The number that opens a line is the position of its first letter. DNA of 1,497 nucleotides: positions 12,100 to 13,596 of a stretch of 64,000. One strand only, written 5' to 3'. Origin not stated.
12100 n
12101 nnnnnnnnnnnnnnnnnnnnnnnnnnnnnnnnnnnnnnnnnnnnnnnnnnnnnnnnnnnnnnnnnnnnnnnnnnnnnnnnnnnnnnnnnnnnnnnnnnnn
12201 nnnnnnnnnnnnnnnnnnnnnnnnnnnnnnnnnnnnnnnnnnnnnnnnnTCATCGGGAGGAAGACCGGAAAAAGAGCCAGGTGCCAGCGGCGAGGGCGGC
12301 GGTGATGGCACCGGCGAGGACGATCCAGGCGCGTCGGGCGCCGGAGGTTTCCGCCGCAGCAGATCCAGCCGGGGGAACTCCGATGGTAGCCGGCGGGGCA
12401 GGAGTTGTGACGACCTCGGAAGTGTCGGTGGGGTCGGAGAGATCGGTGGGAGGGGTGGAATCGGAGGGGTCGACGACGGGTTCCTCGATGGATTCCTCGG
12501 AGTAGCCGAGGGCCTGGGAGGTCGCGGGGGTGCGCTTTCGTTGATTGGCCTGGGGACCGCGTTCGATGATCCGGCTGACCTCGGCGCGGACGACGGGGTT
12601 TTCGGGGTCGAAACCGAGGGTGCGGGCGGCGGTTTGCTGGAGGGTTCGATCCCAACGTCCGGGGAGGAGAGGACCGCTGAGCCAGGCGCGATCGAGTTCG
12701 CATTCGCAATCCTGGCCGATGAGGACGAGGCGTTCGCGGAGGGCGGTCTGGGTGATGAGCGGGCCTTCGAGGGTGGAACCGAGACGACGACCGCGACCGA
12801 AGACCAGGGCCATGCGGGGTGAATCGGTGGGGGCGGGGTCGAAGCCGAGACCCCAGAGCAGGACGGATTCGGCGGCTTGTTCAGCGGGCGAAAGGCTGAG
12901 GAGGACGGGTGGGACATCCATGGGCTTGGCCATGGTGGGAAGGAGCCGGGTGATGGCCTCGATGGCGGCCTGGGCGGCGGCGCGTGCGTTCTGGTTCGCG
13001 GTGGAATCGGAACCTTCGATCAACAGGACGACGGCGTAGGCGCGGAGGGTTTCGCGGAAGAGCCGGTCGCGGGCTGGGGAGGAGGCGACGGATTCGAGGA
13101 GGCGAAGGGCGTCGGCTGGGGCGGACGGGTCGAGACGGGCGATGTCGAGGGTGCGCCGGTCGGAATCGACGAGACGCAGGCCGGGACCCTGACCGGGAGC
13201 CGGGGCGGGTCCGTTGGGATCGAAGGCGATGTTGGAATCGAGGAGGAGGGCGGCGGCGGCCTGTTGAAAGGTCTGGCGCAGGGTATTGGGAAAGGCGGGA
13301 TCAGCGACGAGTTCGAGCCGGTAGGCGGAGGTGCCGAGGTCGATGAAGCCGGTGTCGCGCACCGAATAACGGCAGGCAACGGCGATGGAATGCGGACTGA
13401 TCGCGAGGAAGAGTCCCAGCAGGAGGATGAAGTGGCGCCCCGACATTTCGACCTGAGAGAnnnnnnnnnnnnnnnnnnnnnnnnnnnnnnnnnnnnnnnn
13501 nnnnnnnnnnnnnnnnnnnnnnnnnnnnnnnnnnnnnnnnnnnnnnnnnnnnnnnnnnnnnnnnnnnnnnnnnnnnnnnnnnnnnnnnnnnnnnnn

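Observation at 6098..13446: Translationally coupled five-gene operon linking a MacB/FtsX-type ABC pair to two secreted beta-propeller proteins and an unknown anchored protein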

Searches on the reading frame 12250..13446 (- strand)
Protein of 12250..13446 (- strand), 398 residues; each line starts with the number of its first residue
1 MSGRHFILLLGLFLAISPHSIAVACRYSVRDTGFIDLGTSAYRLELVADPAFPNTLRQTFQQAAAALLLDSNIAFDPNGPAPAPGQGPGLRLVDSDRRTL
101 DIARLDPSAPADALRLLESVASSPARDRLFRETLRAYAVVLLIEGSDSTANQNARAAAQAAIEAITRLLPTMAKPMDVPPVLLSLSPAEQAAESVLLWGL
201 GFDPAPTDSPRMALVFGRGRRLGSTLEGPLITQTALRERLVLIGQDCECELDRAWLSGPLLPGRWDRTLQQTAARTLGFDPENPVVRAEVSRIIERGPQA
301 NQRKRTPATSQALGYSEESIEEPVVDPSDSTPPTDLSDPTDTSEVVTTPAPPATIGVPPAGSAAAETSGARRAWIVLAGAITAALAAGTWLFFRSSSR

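Call 4: search_protein_families(library=pfam, proteins=[window:12250-13446:-], max_evalue=0.01)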
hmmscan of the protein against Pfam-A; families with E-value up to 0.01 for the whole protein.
window:12250-13446:- (398 aa): 0 families

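Call 5: search_protein_families(library=ncbifam, proteins=[window:12250-13446:-], max_evalue=0.01)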
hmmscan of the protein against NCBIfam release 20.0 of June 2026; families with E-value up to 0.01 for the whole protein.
window:12250-13446:- (398 aa): 0 families

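Call 6: find_homologous_proteins(query=window:12250-13446:-, max_evalue=0.001)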
Query window:12250-13446:- (398 aa): 164 proteins with E <= 0.001 among 8000 candidates; the best 120 are listed.
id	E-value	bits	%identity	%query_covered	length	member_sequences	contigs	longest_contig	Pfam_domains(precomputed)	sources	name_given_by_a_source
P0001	1.3e-232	790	92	100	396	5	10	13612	-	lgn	-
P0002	1.1e-180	619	74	100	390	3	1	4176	-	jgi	-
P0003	3.1e-137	476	61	100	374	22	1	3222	-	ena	-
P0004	1.4e-136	474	61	100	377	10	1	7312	-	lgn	-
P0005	3.8e-136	473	60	100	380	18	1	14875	-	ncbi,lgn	-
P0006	7.0e-126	439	61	85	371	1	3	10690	-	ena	-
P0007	1.5e-125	438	58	100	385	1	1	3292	-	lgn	-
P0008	2.0e-124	434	57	99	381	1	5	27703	-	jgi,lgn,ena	-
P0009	4.9e-124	433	56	98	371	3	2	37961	-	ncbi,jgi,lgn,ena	jgi:hypothetical protein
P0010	2.4e-122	427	56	98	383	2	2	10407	-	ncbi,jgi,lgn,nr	ncbi:MAG: hypothetical protein DVB31_12560 [Verrucomicrobia bacterium]|nr:MAG: hypothetical protein 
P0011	2.5e-122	427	55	99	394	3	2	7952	-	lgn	-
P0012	3.4e-122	427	55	100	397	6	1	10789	-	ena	-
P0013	5.2e-119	416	55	94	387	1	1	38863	-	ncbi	-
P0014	6.1e-119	416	56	97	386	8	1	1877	-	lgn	-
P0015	3.2e-117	410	54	94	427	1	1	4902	-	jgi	jgi:hypothetical protein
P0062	4.3e-104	367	50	94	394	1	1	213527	-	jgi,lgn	-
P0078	6.4e-102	360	51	95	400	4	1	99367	-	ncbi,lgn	-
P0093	1.2e-97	346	48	94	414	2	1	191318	-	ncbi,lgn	-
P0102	1.1e-93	333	48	94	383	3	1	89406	-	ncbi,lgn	ncbi:MAG: hypothetical protein U1G08_20100 [Verrucomicrobiota bacterium]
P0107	1.1e-92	330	48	97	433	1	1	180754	-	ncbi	-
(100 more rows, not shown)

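Call 8: find_encoding_contigs(protein=P0062, flank=10000, max_places=2)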
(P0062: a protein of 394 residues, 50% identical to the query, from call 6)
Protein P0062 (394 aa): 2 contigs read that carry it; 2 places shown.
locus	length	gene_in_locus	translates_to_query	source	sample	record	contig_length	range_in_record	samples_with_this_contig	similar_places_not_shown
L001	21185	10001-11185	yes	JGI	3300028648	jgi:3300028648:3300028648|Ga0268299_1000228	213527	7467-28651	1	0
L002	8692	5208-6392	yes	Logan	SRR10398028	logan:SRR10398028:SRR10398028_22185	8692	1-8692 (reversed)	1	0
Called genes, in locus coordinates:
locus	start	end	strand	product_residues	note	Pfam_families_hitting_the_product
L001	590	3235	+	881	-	PF07583:PSCyt2, PF13385:Laminin_G_3, PF07587:PSD1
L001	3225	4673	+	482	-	PF07394:DUF1501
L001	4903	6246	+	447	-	PF00202:Aminotran_3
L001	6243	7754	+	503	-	PF01547:SBP_bac_1 (weak), PF13531:SBP_bac_11, PF12974:Phosphonate-bd, PF12727:PBP_like (faint), PF13531:SBP_bac_11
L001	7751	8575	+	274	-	PF00528:BPD_transp_1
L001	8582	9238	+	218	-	PF00005:ABC_tran, PF02463:SMC_N (faint)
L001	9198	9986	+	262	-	PF00899:ThiF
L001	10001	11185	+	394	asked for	-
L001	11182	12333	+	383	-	PF02687:FtsX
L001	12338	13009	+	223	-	PF13191:AAA_16 (weak), PF00005:ABC_tran, PF13304:AAA_21 (faint)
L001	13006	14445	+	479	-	PF13360:PQQ_2, PF01011:PQQ (faint), PF13570:Beta-prop_ACSF4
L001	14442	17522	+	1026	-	PF13385:Laminin_G_3, PF08241:Methyltransf_11 (weak), PF13360:PQQ_2 (faint), PF13649:Methyltransf_25 (weak), PF01011:PQQ (faint)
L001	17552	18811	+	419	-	PF01663:Phosphodiest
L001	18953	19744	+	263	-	PF18762:Kinase-PolyVal (weak)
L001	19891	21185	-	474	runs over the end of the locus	PF13581:HATPase_c_2, PF02518:HATPase_c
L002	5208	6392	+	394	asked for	-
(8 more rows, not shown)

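Call 9: find_encoding_contigs(protein=P0107, flank=10000, max_places=2)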
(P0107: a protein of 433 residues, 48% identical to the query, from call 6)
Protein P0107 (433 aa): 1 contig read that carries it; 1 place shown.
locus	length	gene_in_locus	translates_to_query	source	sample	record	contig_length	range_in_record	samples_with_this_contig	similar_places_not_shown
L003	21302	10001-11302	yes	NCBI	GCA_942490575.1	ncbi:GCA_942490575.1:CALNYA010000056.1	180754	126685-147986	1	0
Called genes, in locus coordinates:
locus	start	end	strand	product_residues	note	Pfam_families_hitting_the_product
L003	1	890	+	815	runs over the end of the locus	PF13927:Ig_3 (weak)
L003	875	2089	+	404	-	-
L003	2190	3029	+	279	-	PF07963:N_methyl, PF07596:SBP_bac_10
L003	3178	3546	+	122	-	-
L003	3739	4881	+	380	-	PF00266:Aminotran_5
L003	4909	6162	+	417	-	PF01663:Phosphodiest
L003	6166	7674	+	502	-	PF01547:SBP_bac_1 (weak), PF13531:SBP_bac_11, PF12727:PBP_like (faint), PF13531:SBP_bac_11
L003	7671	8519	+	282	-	PF00528:BPD_transp_1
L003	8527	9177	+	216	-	PF00005:ABC_tran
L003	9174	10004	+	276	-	PF00899:ThiF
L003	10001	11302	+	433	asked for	-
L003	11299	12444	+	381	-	PF02687:FtsX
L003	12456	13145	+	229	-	PF00005:ABC_tran, PF13304:AAA_21 (faint)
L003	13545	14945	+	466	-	PF13360:PQQ_2, PF13570:Beta-prop_ACSF4, PF01011:PQQ (weak), PF13360:PQQ_2 (weak)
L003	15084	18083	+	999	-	PF13385:Laminin_G_3, PF08241:Methyltransf_11 (weak), PF13649:Methyltransf_25 (weak), PF13360:PQQ_2 (weak)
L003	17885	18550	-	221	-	-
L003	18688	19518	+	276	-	PF00171:Aldedh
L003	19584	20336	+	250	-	PF07963:N_methyl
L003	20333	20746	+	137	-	-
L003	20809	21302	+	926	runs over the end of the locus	PF04542:Sigma70_r2, PF04545:Sigma70_r4 (weak), PF08281:Sigma70_r4_2, PF13556:HTH_30 (faint)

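Call 12: find_related_loci(query=window:12250-13446:-, collection=genome_contigs, flank=10000)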
Query window:12250-13446:- (398 aa) in genome_contigs; peptide patterns used: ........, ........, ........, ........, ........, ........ (x = any residue, [..] = any of these).
210 stretches matched a pattern; 16 encode a relative of the query (tblastn E <= 1e-3); 15 distinct loci.
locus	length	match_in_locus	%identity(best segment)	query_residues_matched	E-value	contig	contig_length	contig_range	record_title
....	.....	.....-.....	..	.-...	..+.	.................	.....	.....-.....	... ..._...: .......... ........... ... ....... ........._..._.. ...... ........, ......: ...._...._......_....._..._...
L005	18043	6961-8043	49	24-395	2e-102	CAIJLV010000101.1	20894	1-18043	MAG: uncultured Verrucomicrobia bacterium isolate Loclat_bin-04712 genome assembly, contig: bin-04712:101/237, whole gen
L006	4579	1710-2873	48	6-398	2e-96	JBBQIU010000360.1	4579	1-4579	MAG: Verrucomicrobiota bacterium isolate Co_metawrap_794 Cmw_794_k141_8581369_length_4579_cov_6.0000, whole genome shotg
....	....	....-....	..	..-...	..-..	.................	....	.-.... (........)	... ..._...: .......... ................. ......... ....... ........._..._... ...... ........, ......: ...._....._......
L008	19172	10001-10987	51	12-340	6e-95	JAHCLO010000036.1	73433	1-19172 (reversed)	MAG: Verrucomicrobiia bacterium isolate TGS_VER2 VER2_36, whole genome shotgun sequence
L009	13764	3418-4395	49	22-352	1e-93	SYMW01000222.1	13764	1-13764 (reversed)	MAG: Verrucomicrobiales bacterium isolate F1-80-MAGs106 F1-80__c511601, whole genome shotgun sequence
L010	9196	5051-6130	49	22-390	4e-93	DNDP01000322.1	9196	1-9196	MAG TPA_asm: Verrucomicrobiales bacterium isolate UBA12295 contig_1640, whole genome shotgun sequence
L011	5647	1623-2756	46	7-390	1e-90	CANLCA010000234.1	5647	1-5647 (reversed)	MAG: Verrucomicrobiales bacterium isolate TH-Jun18-99 genome assembly, contig: TH-Jun18-C33848, whole genome shotgun seq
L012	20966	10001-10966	50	8-331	2e-90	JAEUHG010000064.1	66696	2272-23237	MAG: Verrucomicrobiales bacterium isolate new MAG-11 k141_2311385, whole genome shotgun sequence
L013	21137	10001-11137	44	5-390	1e-87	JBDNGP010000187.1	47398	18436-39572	MAG: Verrucomicrobiota bacterium isolate concoct.203.ELB k141_796512, whole genome shotgun sequence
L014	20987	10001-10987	42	8-321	1e-70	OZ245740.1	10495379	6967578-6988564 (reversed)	MAG: Limisphaerales bacterium isolate 18d4b110-818c-4cb3-93cd-e2494454740f genome assembly, chromosome: 1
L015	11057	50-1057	39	7-320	8e-71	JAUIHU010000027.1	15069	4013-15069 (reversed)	MAG: Verrucomicrobiia bacterium isolate Co_bin.228 NODE_21989_length_15069_cov_0.933141, whole genome shotgun sequence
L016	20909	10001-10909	37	25-326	3e-54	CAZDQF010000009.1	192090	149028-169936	MAG TPA_asm: uncultured Isosphaeraceae bacterium isolate SRP077602_co7_603 genome assembly, contig: NODE_93_length_19209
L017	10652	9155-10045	36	25-320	1e-47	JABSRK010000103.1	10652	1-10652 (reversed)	MAG: Planctomycetota bacterium isolate DT_84 DT-Planctomycetota-1_scaffold_103, whole genome shotgun sequence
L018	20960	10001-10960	34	1-320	4e-46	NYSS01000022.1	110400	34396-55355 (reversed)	MAG: Planctomycetota bacterium isolate CPC9 67347, whole genome shotgun sequence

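Call 13: search_protein_representatives(protein=window:12250-13446:-)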
Query: 398 residues. Proteins with E-value up to 0.001 (for the whole library): 852; up to 1e-10: 762; up to 1e-30: 505. The best 150 are listed.
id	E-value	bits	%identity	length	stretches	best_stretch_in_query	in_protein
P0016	1.5e-116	406.3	56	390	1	10-396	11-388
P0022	8.2e-111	387.5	54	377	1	8-395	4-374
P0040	2.9e-107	375.8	54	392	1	10-395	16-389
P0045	1.6e-106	373.3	53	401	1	16-398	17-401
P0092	1.4e-98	347.2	48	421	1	8-396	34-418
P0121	2.3e-97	343.2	53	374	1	6-326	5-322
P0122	2.9e-96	339.6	48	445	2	9-371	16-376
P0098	6.4e-96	338.5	96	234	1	235-398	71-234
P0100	1.3e-95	337.5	49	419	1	20-396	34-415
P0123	4.3e-90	319.3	46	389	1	21-390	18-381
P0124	3.6e-87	309.7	53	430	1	22-361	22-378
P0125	4.8e-87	309.3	59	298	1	23-288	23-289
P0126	1.2e-85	304.6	48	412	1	10-394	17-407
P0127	1.3e-85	304.5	49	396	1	22-391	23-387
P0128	5.5e-80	286.0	58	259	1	141-398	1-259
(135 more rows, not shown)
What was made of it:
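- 12250..13446 (-): g1: new family. Signal peptide, then a mature N-terminal Cys25 (13372-13374) within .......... (13345-13374). Tandem thioredoxin-like domains. D-C-E-C at 12700-12711. LGYSE at 12496-12510. Disordered linker. C-terminal TM helix at 12268-12324. 852 representative (50%-identity) clusters at E<=1e-3 (call 13).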

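Call 20: search_solved_structures(query=A1, max_evalue=1)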
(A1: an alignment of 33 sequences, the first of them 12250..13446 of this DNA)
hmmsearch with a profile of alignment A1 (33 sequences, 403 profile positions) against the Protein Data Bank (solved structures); distinct sequences matched with E-value up to 1: 0.

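Call 24: predict_structure(alignment_id=A1)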
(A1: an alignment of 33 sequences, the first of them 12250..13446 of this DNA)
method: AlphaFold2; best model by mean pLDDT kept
length: 398 residues; sequences in the alignment: 33
mean_pLDDT: 84.8   pTM: 0.73
mean pLDDT of the five models: 84.8, 83.0, 82.2, 81.9, 80.8
residues with pLDDT >= 90: 259; 70-90: 53; 50-70: 54; < 50: 32
segments of 3 or more residues with pLDDT < 50: 333-347, 353-356, 358-366
pLDDT, mean of each block of 10 residues (from residue 1): 83 77 72 85 95 94 96 96 94 96 91 93 97 97 98 98 97 93 97 96 97 97 96 97 85 83 95 93 92 77 60 55 56 46 46 50 52 89 96 89
secondary structure, 60 per line:
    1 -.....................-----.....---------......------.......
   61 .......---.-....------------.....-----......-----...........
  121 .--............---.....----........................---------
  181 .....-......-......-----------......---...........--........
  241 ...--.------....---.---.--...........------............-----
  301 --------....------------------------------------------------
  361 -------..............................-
elements in order: H2-22 H29-32 E42-47 H54-67 E73-76 E89-93 E99-104 H110-121 H124-135 E139-143 H148-171 E181-185 H187-192 H194-199 E211-216 E220-227 H233-243 H253-256 H267-277 H284-295 H309-312 H368-397
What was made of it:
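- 12250..13446 (-): AlphaFold pLDDT 84.8 (call 24).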

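Call 27: fold_search(model_id=the predicted structure, library=pdb)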
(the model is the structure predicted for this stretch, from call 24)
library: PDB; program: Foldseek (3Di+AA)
matches with E <= 10: 693; with E <= 0.001: 5
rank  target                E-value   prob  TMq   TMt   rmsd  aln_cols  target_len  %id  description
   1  2h8l_A                1.5e-04  1.00  0.20  0.30  15.1       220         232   10  Crystal structure of the bb' fragment of ERp57 (released 2006-08-29)
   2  2h8l_B                2.7e-04  1.00  0.20  0.32  15.2       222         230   11  Crystal structure of the bb' fragment of ERp57 (released 2006-08-29)
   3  3f8u_A                4.0e-04  0.99  0.20  0.18  15.1       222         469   12  Tapasin/ERp57 heterodimer (released 2009-01-13)
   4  3f8u_C                5.3e-04  0.99  0.20  0.17  15.4       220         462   11  Tapasin/ERp57 heterodimer (released 2009-01-13)
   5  9wqu_A                6.0e-04  0.99  0.21  0.33  14.9       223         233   11  b-b' domain fragment of ER-60 (ERp57) under microgravity (released 2025-10-01)
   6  7qng_B                1.6e-03  0.99  0.22  0.19  14.4       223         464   11  Structure of a MHC I-Tapasin-ERp57 complex (released 2022-09-28)
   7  6hf1_A                1.6e-03  0.80  0.16  0.24  15.9       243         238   12  Mutant oxidoreductase fragment of mouse QSOX1 in complex with an antibody Fab (released 2019-04-03)
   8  9wzl_B                1.7e-03  0.77  0.17  0.23  18.0       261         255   14  Crystal structure of rice protein disulfide isomerase-like protein OsPDIL2-3 a-b domain (released 2026-04-08)
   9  9wqu_B                1.8e-03  0.98  0.20  0.32  15.4       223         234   12  b-b' domain fragment of ER-60 (ERp57) under microgravity (released 2025-10-01)
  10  3uem                  4.6e-03  0.87  0.18  0.20  15.7       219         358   11  Crystal structure of human PDI bb'a' domains (released 2011-11-23)
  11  5xwm_A                6.6e-03  0.66  0.18  0.20  16.9       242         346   13  human ERp44 zinc-bound form (released 2019-01-02)
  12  4ij3_A                6.6e-03  0.54  0.16  0.24  15.9       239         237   15  Oxidoreductase Fragment of Human QSOX1 in Complex with a FAB Fragment from an Anti- Human QSOX1 Antibody (released 2013-11-06)
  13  6eny_D                7.0e-03  0.87  0.20  0.17  15.8       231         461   11  Structure of the human PLC editing module (released 2017-11-29)
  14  9wzk_A                7.4e-03  0.80  0.21  0.30  18.0       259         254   12  Crystal structure of the inactive mutant of rice protein disulfide isomerase-like protein OsPDIL2-3 a-b domains (released 2026-04-08)
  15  4ekz                  7.8e-03  0.91  0.20  0.17  15.8       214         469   14  Crystal structure of reduced hPDI (abb'xa') (released 2013-04-10)
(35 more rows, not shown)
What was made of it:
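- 12250..13446 (-): Foldseek best matches are ERp57 bb', PDI and calsequestrin (call 27).
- On Thioredoxin/PDI superfamily (g1): TM-scores are low because of domain orientation (call 27).
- Model pLDDT 84.8 with PDI bb'-like folds (calls 24, 27). The best structural matches are the substrate-binding bb' domains of ERp57 and PDI (call 27).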
